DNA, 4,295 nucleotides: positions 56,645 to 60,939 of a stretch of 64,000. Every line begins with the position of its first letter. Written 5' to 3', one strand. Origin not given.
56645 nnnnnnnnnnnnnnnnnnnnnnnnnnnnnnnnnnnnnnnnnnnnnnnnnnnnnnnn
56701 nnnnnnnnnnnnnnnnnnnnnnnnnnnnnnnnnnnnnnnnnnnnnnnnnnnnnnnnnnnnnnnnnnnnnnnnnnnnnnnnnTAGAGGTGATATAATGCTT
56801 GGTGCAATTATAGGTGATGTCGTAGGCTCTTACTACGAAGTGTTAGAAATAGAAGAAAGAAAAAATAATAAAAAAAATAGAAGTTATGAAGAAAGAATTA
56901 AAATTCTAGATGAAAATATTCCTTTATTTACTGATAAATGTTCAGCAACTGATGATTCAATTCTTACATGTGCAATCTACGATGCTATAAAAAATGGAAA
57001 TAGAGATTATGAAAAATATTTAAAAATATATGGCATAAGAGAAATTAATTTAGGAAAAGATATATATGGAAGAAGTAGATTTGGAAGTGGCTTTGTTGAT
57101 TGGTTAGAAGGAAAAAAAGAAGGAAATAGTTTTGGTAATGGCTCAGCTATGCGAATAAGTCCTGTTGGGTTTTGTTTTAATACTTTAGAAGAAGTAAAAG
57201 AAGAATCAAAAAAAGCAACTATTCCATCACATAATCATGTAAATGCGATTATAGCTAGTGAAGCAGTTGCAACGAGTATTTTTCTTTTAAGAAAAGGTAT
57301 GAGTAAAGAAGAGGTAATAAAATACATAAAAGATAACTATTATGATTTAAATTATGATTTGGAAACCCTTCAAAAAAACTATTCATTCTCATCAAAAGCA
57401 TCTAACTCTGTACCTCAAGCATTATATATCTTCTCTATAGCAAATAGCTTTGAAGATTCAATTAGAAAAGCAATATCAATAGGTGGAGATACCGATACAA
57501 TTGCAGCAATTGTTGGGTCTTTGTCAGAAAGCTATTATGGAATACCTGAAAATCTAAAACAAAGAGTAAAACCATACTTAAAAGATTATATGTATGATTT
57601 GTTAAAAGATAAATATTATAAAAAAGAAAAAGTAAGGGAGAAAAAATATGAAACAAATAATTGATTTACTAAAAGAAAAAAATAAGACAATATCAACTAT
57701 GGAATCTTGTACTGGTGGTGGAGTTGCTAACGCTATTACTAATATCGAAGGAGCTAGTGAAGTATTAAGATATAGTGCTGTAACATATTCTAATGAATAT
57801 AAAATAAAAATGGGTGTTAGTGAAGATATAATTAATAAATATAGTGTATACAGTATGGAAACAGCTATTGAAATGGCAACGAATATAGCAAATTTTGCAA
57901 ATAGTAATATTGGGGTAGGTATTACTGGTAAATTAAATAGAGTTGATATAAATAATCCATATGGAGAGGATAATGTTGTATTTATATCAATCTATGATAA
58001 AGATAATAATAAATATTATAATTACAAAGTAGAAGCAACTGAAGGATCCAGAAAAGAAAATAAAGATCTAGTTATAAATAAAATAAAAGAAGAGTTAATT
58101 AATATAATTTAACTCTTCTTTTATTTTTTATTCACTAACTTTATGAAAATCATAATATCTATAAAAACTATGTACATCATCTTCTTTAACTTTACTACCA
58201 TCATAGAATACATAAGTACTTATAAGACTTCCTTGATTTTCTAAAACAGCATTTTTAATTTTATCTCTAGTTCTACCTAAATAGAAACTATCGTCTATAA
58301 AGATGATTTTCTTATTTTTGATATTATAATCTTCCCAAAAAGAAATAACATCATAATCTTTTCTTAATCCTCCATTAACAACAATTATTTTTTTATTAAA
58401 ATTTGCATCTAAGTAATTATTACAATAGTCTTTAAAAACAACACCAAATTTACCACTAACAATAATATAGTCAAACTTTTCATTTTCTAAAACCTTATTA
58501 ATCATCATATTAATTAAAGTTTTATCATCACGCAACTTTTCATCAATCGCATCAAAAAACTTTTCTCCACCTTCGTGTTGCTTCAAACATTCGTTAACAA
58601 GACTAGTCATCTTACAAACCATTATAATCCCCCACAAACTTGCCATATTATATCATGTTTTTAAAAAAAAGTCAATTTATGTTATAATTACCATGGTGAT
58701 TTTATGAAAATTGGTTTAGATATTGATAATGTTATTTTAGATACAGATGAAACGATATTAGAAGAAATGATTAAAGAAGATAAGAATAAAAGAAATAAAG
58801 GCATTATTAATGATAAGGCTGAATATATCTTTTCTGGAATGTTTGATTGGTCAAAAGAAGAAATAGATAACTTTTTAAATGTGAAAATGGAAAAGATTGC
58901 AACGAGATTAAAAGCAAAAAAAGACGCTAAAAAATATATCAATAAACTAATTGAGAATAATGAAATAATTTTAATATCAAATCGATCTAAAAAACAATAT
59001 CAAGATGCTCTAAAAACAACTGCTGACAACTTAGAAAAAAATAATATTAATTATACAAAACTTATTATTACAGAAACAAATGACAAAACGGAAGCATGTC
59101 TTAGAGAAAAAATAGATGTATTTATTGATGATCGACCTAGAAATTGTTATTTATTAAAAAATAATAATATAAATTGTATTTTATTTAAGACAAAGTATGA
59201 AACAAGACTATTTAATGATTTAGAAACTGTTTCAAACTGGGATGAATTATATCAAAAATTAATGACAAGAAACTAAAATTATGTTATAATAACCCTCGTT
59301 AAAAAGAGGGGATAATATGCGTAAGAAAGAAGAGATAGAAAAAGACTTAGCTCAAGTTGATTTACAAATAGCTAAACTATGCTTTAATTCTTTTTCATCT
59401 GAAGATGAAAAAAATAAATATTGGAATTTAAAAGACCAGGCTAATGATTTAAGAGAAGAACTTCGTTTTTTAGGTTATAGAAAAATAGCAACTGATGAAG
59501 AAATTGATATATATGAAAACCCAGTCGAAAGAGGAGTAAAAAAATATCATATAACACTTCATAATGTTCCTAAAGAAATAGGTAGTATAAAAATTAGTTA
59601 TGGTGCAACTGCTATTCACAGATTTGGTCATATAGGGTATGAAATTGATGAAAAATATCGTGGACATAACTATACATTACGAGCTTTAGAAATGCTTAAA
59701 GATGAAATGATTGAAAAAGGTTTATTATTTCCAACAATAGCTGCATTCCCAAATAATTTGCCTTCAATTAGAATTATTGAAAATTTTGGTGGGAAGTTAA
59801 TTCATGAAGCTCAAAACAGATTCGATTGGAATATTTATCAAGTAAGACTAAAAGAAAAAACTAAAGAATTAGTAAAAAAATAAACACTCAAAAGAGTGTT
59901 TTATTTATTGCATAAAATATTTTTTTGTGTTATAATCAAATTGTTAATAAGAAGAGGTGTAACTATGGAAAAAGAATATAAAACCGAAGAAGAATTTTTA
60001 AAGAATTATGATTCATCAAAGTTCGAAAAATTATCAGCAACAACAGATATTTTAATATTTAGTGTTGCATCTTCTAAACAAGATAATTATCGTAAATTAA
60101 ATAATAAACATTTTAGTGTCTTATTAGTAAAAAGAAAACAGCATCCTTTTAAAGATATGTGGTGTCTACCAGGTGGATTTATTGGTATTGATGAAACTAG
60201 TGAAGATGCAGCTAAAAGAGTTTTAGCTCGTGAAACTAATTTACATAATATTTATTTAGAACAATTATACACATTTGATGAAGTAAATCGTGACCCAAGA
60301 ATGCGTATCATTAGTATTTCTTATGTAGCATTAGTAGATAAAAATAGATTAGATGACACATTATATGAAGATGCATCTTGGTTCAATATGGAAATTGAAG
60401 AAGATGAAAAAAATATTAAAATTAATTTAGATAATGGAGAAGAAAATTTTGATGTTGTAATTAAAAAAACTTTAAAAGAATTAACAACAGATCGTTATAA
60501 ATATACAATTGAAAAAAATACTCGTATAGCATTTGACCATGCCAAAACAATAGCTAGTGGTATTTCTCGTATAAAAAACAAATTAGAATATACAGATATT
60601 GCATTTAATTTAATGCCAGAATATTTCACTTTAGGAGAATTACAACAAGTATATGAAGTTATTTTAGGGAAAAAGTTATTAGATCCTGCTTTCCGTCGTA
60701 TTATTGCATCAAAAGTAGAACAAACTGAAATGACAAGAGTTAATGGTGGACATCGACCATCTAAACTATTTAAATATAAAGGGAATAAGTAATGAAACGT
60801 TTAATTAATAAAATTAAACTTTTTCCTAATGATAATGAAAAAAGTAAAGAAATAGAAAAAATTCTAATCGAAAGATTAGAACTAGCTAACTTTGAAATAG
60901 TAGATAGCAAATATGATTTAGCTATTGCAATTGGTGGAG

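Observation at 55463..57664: Ser/Cys-rich 133-aa protein translationally coupled to a radical SAM enzyme and an ADP-ribosylglycohydrolase inside the NAD salvage operon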

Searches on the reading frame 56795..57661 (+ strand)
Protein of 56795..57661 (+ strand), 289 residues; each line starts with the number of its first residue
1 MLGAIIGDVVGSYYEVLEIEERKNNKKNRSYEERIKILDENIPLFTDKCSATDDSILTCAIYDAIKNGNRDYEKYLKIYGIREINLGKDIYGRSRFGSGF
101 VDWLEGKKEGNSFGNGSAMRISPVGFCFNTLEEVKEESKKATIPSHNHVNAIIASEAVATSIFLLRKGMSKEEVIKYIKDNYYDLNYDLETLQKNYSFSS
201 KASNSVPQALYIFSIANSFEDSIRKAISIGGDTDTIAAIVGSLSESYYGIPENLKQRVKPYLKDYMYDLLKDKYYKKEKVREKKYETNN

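Call 3: search_protein_families(library=pfam, proteins=[window:56795-57661:+], max_evalue=0.01)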
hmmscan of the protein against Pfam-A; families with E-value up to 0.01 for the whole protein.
window:56795-57661:+ (289 aa): 1 family
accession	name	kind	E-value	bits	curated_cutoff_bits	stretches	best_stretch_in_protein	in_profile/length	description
PF03747.19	ADP_ribosyl_GH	-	3.9e-30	105.9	26.2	1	1-250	3-281/287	ADP-ribosylglycohydrolase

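Call 4: search_protein_families(library=ncbifam, proteins=[window:56795-57661:+], max_evalue=0.1)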
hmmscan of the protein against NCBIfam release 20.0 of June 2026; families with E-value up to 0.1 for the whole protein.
window:56795-57661:+ (289 aa): 3 families
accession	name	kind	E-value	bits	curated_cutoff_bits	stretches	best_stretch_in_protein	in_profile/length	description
TIGR02662.1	dinitro_DRAG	equivalog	5.4e-11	42.2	337.05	1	112-252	118-258/287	ADP-ribosyl-[dinitrogen reductase] hydrolase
NF041672.1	ADPriboarghdlase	equivalog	9.8e-09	34.4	490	1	102-257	177-341/361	ADP-ribosylarginine hydrolase Tri1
TIGR01589.1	A_thal_3526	domain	0.026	14.5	36.55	0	165-182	12-29/57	TIGR01589 domain-containing protein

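Call 6: search_protein_families(library=phrogs, proteins=[window:56795-57661:+], max_evalue=0.001)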
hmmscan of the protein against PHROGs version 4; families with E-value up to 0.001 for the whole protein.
window:56795-57661:+ (289 aa): 2 families
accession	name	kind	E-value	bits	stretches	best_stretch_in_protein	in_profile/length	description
phrog_6572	-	other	1.6e-44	153.4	1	1-269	12-300/325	ADP-ribosylglycohydrolase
phrog_22100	-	unknown function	1.5e-09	38.7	1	202-266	228-294/306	-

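Call 46: search_protein_families(library=padloc, proteins=[window:56795-57661:+], max_evalue=0.001)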
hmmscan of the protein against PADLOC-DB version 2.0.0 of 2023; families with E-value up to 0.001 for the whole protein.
window:56795-57661:+ (289 aa): 0 families

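Call 73: search_solved_structures(query=window:56795-57661:+, max_evalue=0.001)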
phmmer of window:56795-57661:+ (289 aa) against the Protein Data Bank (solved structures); distinct sequences matched with E-value up to 0.001: 14.
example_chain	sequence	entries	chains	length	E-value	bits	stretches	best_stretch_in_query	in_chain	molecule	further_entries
1t5j_A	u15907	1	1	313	1.1e-14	57.8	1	2-270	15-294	Hypothetical protein MJ1187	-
8za7_A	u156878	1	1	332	8.3e-13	51.6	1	2-250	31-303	Lmo0067 protein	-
2g4k_A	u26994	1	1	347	3.6e-11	46.2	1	214-261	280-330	ADP-ribosylhydrolase 3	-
2foz_A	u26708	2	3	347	3.6e-11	46.2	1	214-261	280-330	ADP-ribosylhydrolase like 2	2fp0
5zqy_A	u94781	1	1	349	3.8e-11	46.1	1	214-261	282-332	Poly(ADP-ribose) glycohydrolase ARH3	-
9rfd_A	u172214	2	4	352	3.9e-11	46.1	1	214-261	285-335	ADP-ribosylhydrolase ARH3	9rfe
6d36_C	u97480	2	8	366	4.7e-11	45.8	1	213-261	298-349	Poly(ADP-ribose) glycohydrolase ARH3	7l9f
7l9h_C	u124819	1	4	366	5.6e-11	45.6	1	214-261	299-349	ADP-ribose glycohydrolase ARH3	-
6d3a_C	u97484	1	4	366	1.7e-10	44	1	213-261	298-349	Poly(ADP-ribose) glycohydrolase ARH3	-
7akr_AAA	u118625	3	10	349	1.9e-10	43.8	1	214-261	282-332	ADP-ribose glycohydrolase ARH3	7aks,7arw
2cwc_A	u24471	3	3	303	3.6e-10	42.9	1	112-250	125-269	ADP-ribosylglycohydrolase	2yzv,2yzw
7l9i_C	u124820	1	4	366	6.2e-10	42.2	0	213-261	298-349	ADP-ribose glycohydrolase ARH3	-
2qty_A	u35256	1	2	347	2.9e-09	40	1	213-255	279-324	Poly(ADP-ribose) glycohydrolase ARH3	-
6g1p_A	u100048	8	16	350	4.6e-08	36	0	214-252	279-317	ADP-ribosylhydrolase like 2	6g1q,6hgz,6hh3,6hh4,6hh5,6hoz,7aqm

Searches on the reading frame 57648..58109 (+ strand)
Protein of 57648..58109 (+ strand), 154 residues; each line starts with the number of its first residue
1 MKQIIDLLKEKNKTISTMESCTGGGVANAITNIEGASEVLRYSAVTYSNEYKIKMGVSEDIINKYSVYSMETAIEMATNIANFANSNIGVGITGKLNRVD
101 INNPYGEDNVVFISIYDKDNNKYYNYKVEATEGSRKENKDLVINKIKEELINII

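Call 3: search_protein_families(library=pfam, proteins=[window:57648-58109:+], max_evalue=0.01)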
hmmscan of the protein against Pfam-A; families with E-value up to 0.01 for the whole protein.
window:57648-58109:+ (154 aa): 1 family
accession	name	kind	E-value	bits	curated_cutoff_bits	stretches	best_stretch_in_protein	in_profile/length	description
PF02464.23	CinA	-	4e-28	98.4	23.5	1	2-140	6-141/155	Competence-damaged protein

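Call 4: search_protein_families(library=ncbifam, proteins=[window:57648-58109:+], max_evalue=0.1)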
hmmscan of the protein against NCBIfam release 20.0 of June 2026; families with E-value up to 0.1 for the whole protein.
window:57648-58109:+ (154 aa): 5 families
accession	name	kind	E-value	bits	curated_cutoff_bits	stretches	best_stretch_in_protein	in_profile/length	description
NF001813.0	PRK00549.1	equivalog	1.7e-25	89.9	379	1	2-141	261-398/414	competence/damage-inducible protein A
TIGR00199.1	PncC_domain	subfamily_domain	1.7e-22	80.1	68.9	1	5-95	2-93/149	nicotinamide-nucleotide amidohydrolase family protein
NF002975.0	PRK03661.1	equivalog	1.8e-18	66.7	212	1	3-94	12-104/164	nicotinamide-nucleotide amidase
TIGR00200.1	cinA_nterm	subfamily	2.5e-16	59.4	243.15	1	2-126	263-386/414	CinA family nicotinamide mononucleotide deamidase-related protein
NF002972.0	PRK03657.1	equivalog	2.4e-13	50.2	201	1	2-94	22-115/175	2-oxo-tetronate isomerase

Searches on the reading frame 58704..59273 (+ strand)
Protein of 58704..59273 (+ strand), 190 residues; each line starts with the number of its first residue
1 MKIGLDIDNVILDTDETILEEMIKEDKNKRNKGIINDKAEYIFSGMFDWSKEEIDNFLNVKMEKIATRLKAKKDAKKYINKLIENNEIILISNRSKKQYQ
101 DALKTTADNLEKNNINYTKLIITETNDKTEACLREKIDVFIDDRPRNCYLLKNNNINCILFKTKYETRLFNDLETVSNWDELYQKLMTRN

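Call 6: search_protein_families(library=phrogs, proteins=[window:58704-59273:+], max_evalue=0.001)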
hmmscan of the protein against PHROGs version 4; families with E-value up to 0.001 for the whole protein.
window:58704-59273:+ (190 aa): 2 families
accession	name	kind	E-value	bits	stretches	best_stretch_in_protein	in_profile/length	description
phrog_420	-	unknown function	9.2e-25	88.6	1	1-188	14-204/267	unknown function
phrog_415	-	other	1e-07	32.9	1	5-186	26-191/218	polynucleotide kinase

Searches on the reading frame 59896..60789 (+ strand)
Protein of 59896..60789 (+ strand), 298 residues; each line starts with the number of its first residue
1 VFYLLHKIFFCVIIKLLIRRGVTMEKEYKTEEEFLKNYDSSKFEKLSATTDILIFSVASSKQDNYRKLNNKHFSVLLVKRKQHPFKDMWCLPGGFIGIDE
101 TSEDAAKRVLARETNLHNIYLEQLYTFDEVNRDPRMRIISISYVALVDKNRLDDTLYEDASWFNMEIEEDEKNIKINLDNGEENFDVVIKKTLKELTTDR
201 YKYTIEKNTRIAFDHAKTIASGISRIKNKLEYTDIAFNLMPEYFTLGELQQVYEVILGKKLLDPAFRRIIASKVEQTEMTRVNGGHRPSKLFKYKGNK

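Call 6: search_protein_families(library=phrogs, proteins=[window:59896-60789:+], max_evalue=0.001)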
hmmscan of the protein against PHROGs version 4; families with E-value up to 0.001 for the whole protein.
window:59896-60789:+ (298 aa): 1 family
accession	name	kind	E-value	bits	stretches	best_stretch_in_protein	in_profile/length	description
phrog_1198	-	other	2.1e-21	77.8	1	69-295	45-247/253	MutT/NUDIX hydrolase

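Call 47: search_protein_families(library=ncbifam, proteins=[window:59896-60789:+], max_evalue=0.00001)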
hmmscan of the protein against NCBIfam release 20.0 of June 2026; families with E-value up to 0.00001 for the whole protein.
window:59896-60789:+ (298 aa): 5 families
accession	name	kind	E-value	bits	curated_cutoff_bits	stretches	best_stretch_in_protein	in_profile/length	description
NF050029.2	TransRepNtr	equivalog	6.1e-45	153.6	400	2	29-179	3-144/245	ADPR responsive transcriptional repressor NtrR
NF003785.0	PRK05379.1-1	equivalog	2.8e-10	39.9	418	1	74-140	215-287/347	bifunctional nicotinamide-nucleotide adenylyltransferase/Nudix hydroxylase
NF003788.0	PRK05379.1-5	equivalog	7.1e-08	32.1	354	1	74-117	225-268/351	bifunctional nicotinamide-nucleotide adenylyltransferase/Nudix hydroxylase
NF003786.0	PRK05379.1-2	equivalog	2.6e-07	30.2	397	1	75-140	231-302/354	bifunctional nicotinamide-nucleotide adenylyltransferase/Nudix hydroxylase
NF003787.0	PRK05379.1-4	equivalog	2.7e-06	26.6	449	1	74-117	220-263/346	bifunctional nicotinamide-nucleotide adenylyltransferase/Nudix hydroxylase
